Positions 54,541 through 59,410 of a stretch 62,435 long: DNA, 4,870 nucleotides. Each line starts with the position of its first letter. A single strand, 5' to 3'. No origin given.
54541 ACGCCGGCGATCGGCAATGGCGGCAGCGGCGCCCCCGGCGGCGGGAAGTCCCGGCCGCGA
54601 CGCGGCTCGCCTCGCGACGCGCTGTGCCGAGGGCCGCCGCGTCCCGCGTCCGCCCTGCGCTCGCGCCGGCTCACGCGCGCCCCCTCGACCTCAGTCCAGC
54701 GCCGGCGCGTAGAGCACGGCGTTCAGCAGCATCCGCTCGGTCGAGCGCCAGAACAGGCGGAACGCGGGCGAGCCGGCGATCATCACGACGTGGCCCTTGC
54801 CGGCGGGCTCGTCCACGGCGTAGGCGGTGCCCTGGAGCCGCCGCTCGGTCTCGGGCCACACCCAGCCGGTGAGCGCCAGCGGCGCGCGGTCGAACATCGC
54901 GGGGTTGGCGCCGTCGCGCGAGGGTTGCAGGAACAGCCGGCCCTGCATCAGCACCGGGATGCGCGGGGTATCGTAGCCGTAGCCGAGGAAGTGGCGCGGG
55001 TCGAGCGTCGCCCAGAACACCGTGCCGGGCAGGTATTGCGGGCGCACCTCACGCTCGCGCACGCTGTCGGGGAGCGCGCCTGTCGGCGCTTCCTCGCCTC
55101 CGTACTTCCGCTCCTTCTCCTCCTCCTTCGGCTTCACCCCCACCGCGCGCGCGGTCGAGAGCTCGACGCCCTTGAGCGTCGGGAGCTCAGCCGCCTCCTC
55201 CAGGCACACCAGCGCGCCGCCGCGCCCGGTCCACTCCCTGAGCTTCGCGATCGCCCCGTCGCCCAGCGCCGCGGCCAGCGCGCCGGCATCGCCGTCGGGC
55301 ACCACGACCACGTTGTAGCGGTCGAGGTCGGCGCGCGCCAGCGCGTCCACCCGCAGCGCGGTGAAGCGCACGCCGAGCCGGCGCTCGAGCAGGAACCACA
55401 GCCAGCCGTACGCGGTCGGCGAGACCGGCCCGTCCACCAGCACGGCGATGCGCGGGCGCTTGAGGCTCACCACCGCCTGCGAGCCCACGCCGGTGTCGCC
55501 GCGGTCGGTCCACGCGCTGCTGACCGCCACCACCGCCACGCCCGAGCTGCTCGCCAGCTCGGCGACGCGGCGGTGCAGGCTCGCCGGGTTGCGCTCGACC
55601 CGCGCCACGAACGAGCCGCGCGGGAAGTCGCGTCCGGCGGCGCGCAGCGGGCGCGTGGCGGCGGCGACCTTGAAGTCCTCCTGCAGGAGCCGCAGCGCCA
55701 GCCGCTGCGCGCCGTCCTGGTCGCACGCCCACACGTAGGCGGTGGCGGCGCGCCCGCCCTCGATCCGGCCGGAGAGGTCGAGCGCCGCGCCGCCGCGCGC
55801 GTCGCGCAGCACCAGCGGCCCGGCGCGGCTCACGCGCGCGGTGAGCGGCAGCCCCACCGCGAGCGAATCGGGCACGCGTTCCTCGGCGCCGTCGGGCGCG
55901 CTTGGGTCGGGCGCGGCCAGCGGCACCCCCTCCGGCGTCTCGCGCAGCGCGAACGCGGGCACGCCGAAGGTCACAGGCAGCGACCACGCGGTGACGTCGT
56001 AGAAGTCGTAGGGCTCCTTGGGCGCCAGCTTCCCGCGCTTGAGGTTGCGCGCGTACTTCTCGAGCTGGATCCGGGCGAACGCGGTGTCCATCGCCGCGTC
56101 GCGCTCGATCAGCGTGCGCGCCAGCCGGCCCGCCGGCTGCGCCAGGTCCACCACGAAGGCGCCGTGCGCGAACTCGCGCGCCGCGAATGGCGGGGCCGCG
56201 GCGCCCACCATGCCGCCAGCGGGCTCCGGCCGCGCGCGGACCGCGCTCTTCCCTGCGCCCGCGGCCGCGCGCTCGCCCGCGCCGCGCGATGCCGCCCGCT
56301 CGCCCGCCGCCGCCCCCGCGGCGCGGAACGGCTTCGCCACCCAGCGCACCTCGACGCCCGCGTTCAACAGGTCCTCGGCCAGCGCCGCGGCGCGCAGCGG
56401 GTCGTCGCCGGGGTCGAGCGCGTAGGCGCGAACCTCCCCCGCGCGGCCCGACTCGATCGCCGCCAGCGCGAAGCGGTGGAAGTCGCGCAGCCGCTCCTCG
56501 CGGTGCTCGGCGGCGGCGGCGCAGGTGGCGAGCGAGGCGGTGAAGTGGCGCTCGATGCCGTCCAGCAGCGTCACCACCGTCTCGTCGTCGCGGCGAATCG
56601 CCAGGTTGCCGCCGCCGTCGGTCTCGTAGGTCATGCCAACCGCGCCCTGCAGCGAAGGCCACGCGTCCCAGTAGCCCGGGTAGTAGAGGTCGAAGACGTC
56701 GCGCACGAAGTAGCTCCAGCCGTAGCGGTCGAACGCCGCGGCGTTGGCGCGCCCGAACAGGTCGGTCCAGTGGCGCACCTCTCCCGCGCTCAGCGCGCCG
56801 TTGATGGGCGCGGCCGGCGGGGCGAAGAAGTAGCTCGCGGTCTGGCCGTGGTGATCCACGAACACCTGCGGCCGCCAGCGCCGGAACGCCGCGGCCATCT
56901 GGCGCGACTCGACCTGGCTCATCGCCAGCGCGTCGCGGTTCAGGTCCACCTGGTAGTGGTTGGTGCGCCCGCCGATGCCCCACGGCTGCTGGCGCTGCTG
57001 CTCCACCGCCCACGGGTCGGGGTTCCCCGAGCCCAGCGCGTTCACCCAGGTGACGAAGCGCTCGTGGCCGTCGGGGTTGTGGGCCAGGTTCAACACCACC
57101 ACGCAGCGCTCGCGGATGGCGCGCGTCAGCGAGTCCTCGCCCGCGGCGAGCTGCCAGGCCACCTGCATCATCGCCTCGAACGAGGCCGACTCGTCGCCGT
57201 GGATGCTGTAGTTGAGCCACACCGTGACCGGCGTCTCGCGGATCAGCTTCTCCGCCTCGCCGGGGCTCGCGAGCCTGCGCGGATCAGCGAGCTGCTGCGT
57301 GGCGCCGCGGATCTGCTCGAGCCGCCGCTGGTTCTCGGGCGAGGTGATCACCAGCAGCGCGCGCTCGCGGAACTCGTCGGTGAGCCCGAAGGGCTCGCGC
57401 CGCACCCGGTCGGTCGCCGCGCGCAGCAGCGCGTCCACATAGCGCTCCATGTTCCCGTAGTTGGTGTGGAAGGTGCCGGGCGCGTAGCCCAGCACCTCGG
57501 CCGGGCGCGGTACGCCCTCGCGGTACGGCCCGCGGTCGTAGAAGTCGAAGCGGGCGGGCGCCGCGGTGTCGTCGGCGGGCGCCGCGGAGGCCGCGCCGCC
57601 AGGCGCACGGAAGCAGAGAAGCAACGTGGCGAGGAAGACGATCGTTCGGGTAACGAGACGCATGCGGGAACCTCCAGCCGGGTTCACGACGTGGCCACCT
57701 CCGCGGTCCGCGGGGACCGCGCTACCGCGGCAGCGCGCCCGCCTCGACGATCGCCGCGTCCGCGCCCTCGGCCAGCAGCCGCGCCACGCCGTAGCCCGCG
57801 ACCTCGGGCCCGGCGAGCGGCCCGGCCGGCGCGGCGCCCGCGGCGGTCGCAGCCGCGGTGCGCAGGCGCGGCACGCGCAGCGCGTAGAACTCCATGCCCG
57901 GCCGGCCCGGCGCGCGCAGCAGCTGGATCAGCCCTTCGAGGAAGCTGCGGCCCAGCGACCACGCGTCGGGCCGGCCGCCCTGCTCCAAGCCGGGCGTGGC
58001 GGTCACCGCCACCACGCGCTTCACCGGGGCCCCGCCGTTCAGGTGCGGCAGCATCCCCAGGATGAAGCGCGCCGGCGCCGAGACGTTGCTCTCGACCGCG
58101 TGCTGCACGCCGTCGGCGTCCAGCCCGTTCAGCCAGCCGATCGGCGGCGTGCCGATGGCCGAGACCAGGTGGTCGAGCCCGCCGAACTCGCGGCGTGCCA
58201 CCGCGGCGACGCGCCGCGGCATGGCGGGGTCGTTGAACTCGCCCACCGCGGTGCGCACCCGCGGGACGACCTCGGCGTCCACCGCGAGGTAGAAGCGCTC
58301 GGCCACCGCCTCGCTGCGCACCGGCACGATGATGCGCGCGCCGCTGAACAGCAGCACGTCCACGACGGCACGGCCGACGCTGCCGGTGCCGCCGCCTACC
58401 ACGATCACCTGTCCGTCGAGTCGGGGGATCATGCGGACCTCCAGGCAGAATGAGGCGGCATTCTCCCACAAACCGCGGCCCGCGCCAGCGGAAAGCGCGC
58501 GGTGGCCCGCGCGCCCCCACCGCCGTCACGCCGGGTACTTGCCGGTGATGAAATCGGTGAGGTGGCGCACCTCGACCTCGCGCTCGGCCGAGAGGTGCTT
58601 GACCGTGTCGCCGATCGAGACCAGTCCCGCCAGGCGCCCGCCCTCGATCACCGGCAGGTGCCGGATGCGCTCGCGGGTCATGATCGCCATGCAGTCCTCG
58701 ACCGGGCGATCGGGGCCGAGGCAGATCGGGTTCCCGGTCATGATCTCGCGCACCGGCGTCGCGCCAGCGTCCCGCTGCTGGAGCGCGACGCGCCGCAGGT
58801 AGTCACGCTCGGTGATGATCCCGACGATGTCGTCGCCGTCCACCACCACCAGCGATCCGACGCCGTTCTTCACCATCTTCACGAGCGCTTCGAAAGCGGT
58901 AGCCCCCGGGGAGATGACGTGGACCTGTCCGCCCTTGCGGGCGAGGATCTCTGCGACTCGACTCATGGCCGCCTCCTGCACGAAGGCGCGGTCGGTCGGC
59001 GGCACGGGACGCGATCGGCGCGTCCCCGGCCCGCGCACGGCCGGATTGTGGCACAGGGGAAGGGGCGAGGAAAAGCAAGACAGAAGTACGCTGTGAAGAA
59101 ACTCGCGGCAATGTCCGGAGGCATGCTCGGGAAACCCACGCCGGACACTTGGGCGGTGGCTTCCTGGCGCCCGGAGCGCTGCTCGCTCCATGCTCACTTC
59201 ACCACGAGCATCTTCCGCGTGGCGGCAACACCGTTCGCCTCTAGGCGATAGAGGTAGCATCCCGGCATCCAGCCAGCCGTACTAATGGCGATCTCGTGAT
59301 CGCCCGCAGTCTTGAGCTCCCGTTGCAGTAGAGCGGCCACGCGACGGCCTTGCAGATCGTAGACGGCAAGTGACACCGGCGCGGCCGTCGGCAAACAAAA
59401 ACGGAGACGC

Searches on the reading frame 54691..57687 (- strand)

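Call 9: search_protein_families(library=pfam, proteins=[window:54691-57687:-], max_evalue=0.01)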
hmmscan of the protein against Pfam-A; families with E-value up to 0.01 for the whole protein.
window:54691-57687:- (998 aa): 1 family
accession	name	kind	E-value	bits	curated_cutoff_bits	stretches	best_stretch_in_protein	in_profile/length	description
PF00246.29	Peptidase_M14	-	7.3e-11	42.6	21.6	1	80-285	1-187/286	Zinc carboxypeptidase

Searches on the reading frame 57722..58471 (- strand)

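Call 72: search_protein_families(library=pfam, proteins=[window:57722-58471:-], max_evalue=0.0001)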
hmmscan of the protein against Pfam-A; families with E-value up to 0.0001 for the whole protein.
window:57722-58471:- (249 aa): 2 families
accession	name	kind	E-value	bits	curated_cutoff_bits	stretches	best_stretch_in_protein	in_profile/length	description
PF00106.31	adh_short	-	2.3e-09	37.5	26.6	1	21-186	1-164/195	short chain dehydrogenase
PF13561.12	adh_short_C2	-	2e-05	24.7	27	1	31-164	7-136/236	Enoyl-(Acyl carrier protein) reductase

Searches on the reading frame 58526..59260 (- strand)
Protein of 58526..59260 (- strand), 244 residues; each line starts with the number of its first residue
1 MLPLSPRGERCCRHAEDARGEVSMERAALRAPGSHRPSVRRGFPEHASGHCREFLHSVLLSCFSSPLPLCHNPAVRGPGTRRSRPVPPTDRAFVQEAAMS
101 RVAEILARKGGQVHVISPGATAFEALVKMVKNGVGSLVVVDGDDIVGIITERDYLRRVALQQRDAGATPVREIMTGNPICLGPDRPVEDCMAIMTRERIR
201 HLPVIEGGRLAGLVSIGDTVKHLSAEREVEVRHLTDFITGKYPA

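Call 72: search_protein_families(library=pfam, proteins=[window:58526-59260:-], max_evalue=0.0001)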
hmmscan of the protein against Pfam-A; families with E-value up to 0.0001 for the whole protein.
window:58526-59260:- (244 aa): 1 family
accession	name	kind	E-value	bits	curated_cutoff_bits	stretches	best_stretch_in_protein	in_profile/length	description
PF00571.33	CBS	-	3.5e-26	91.7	24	2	170-223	1-55/57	CBS domain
